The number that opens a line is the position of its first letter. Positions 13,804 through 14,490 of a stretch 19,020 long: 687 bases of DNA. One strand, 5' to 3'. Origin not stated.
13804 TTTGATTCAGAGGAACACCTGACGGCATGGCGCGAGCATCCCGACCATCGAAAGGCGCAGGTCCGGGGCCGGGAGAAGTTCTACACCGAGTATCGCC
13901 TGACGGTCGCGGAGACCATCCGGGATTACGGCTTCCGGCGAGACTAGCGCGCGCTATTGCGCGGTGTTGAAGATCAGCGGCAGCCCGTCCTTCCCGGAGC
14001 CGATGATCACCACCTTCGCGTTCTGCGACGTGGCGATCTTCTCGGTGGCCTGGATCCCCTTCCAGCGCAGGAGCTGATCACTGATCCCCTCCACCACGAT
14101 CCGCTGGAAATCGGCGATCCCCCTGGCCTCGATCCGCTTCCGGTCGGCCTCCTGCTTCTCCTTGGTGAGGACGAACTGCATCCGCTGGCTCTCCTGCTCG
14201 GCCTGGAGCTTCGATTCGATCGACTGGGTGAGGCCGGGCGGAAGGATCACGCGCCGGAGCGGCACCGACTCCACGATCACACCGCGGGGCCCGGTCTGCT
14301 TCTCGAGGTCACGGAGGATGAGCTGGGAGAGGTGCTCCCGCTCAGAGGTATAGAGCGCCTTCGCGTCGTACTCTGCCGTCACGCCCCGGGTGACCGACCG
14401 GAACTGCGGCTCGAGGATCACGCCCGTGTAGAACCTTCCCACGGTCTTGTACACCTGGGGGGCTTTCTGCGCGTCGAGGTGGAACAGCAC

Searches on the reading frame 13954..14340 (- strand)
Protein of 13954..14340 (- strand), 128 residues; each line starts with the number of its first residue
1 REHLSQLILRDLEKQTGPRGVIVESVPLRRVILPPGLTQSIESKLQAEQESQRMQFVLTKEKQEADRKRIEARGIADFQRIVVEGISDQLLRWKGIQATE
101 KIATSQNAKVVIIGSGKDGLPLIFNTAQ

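Call 11: search_protein_families(library=pfam, proteins=[window:13954-14340:-], max_evalue=0.01)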
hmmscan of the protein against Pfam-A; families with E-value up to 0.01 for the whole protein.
window:13954-14340:- (128 aa): 2 families
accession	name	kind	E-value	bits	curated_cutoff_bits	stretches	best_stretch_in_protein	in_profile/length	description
PF01145.31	Band_7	-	2e-06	28.4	23.6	1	1-62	115-166/176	SPFH domain / Band 7 family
PF18057.6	DUF5594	-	2.4e-05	24.8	27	1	19-115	27-124/128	Domain of unknown function (DUF5594)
